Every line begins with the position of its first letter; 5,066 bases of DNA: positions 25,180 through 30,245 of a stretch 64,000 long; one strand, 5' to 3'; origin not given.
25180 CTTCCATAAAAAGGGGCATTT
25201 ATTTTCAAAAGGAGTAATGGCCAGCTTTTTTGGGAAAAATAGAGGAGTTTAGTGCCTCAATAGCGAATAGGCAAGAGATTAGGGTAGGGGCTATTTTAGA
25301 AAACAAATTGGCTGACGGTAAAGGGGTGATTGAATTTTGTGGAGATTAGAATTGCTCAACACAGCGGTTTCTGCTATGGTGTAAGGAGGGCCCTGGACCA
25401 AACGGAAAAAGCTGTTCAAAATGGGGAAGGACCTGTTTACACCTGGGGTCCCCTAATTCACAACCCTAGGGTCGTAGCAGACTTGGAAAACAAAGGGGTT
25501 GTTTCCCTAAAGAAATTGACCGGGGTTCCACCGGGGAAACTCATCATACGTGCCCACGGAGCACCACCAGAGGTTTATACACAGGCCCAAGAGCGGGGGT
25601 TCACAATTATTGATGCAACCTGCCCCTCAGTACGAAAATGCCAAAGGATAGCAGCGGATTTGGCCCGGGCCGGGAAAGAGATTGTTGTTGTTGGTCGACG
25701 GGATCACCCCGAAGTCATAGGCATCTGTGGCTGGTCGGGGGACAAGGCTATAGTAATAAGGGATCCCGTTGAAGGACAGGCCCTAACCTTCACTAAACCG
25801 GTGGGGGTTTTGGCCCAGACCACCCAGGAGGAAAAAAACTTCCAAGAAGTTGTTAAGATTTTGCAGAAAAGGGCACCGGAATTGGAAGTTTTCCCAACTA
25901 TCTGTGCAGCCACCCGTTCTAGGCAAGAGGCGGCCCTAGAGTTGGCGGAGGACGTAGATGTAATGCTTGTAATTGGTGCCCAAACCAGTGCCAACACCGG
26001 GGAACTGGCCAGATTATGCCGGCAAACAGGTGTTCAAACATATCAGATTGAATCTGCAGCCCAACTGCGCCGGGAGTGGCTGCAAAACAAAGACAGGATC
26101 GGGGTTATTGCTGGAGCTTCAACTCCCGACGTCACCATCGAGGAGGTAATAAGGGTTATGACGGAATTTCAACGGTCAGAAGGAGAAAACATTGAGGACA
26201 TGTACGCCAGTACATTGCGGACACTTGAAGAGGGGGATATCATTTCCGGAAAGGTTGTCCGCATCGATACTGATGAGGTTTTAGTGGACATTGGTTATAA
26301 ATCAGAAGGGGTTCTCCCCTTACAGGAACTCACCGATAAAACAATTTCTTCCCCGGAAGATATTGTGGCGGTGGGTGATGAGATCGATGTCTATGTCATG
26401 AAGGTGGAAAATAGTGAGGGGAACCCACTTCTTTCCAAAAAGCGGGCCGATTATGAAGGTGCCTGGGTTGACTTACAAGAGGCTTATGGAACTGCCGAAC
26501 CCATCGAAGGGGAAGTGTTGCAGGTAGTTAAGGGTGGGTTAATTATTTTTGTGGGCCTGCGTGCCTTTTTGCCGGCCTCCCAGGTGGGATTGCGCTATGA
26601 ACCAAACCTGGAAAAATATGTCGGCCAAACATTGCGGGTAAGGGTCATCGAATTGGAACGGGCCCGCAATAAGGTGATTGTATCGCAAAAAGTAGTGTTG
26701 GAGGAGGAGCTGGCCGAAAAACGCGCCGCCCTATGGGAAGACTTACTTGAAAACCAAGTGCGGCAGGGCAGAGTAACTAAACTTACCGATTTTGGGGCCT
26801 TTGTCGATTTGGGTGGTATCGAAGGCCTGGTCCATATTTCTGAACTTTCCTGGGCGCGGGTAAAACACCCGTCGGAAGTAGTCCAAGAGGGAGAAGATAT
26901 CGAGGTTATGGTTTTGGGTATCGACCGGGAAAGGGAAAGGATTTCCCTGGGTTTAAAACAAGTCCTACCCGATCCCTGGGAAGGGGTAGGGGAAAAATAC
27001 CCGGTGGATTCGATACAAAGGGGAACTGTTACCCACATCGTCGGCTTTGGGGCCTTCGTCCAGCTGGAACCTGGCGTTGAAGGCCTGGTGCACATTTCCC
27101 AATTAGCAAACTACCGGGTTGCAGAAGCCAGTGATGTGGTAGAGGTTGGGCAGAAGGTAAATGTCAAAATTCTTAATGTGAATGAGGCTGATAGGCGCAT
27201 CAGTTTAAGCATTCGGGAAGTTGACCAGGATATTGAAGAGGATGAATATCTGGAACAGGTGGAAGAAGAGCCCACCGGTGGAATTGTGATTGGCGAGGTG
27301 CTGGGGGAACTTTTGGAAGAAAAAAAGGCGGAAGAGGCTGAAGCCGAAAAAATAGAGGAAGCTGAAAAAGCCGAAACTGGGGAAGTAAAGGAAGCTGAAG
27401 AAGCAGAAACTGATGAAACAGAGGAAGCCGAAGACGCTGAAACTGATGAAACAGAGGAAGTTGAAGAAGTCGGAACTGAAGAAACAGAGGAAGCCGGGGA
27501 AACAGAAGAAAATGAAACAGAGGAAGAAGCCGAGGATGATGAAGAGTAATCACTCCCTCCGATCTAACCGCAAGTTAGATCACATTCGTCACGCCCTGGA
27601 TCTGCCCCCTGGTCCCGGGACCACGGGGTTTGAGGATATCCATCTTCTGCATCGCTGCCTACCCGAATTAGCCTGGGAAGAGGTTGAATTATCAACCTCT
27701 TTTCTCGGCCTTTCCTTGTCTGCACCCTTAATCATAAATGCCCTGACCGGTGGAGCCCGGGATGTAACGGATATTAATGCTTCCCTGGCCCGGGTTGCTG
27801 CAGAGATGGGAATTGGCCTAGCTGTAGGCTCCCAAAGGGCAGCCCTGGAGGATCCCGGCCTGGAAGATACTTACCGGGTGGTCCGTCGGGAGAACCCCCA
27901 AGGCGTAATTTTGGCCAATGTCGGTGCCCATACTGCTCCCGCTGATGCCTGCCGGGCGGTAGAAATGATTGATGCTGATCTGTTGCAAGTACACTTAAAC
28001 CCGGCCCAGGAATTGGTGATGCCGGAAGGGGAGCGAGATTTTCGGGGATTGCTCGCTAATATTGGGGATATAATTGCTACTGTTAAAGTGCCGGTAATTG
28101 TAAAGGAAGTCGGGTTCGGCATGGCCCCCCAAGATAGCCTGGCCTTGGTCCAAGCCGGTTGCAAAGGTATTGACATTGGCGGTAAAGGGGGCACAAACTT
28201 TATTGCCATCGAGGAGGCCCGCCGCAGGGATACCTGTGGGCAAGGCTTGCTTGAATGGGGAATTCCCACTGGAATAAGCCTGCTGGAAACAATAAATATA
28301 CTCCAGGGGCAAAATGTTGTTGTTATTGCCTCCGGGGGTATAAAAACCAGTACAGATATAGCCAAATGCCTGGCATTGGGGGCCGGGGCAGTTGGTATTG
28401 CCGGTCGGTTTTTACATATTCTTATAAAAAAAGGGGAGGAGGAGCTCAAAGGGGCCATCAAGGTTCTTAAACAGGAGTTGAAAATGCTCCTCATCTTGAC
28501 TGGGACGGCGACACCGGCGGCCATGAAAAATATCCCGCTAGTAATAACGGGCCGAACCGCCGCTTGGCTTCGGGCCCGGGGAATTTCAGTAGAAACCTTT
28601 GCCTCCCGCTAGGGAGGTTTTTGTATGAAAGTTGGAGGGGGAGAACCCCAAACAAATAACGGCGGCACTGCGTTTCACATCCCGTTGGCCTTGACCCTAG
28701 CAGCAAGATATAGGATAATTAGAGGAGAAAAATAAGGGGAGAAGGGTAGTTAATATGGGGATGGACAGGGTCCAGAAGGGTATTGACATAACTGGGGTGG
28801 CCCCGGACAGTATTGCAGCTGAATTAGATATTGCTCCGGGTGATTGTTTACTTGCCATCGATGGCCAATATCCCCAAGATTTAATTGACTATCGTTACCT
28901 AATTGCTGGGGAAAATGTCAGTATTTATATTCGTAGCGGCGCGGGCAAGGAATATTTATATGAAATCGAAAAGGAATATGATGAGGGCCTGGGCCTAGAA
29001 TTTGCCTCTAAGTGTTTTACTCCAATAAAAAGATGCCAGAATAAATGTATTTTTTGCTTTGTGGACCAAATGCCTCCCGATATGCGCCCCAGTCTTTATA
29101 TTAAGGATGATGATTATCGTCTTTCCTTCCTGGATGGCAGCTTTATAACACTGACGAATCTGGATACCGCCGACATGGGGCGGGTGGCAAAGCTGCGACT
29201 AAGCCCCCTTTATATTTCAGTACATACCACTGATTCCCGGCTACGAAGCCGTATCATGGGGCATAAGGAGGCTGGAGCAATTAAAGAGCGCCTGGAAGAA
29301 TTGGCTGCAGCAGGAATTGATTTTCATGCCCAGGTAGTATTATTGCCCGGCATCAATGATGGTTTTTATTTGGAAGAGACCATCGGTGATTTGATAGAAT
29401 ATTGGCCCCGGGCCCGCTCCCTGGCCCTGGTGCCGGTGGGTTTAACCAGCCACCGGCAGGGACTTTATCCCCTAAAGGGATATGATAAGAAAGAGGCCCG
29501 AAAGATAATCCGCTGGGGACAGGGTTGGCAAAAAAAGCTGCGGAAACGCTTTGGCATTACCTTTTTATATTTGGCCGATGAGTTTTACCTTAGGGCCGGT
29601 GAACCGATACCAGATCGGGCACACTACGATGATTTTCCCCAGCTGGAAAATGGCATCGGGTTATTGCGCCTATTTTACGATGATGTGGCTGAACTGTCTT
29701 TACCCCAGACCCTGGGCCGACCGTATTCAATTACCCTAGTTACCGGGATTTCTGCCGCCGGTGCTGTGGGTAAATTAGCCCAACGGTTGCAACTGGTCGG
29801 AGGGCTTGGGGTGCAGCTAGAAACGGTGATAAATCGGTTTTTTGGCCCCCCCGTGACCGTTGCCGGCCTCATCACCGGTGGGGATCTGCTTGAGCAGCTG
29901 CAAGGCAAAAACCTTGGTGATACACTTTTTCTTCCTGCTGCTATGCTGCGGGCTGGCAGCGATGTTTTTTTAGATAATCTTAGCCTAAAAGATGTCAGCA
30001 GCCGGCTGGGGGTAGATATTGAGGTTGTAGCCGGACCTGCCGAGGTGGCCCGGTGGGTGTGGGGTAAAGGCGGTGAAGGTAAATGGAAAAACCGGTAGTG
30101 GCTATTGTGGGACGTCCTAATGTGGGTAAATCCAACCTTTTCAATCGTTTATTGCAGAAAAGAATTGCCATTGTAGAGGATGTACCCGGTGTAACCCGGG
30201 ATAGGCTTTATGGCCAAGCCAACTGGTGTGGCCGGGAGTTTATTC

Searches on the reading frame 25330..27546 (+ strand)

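Call 40: search_protein_families(library=pfam, proteins=[window:25330-27546:+], max_evalue=0.00001)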
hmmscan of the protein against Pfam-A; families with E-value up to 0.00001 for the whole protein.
window:25330-27546:+ (739 aa): 4 families
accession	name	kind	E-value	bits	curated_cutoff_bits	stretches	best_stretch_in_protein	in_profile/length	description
PF02401.23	LYTB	-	7.1e-93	311.2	24.5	1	6-277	1-266/267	LytB protein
PF00575.29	S1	-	1.4e-70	234.1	22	4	474-543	4-74/74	S1 RNA binding domain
PF23459.1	S1_RRP5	-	9.7e-21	74.6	27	1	564-627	8-71/72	RRP5 S1 domain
PF21710.3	Spt6_S1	-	5.9e-09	36.6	27.5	0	575-632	32-90/91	Spt6, S1/OB domain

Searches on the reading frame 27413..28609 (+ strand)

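Call 40: search_protein_families(library=pfam, proteins=[window:27413-28609:+], max_evalue=0.00001)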
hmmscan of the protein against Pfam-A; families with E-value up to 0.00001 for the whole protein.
window:27413-28609:+ (399 aa): 2 families
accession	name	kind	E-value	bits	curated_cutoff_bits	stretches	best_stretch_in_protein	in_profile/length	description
PF01070.24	FMN_dh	-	1.3e-22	80.8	24.9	1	216-372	209-344/350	FMN-dependent dehydrogenase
PF01645.23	Glu_synthase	-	9.4e-08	32.1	20.4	1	223-332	202-306/369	Conserved region in glutamate synthase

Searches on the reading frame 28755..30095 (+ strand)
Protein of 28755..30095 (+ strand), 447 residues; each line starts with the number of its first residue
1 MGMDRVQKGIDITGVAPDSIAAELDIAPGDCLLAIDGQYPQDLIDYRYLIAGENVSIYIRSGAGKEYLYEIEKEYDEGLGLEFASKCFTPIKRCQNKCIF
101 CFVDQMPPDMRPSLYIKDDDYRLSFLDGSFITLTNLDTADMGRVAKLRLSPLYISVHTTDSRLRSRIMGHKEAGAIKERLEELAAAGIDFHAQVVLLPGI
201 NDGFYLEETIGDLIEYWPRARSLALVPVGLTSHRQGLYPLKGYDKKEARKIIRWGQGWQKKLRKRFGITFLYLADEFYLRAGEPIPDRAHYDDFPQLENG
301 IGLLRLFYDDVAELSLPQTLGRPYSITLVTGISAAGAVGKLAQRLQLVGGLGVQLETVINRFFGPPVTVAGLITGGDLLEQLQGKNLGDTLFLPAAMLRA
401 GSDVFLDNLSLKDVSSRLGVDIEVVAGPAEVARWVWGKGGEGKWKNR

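Call 40: search_protein_families(library=pfam, proteins=[window:28755-30095:+], max_evalue=0.00001)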
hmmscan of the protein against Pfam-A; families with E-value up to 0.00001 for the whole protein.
window:28755-30095:+ (447 aa): 4 families
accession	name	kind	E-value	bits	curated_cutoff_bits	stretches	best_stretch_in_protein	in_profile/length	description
PF04459.17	DUF512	-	3.9e-67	225.9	25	1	226-426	1-201/202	Protein of unknown function (DUF512)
PF19238.5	Radical_SAM_2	-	7.6e-63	211.2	26.7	1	73-222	1-150/151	Radical SAM-like domain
PF17820.7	PDZ_6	-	7.7e-11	42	27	1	12-58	2-51/54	PDZ domain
PF04055.27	Radical_SAM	-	3.5e-06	27.7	29.5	0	140-202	93-156/166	Radical SAM superfamily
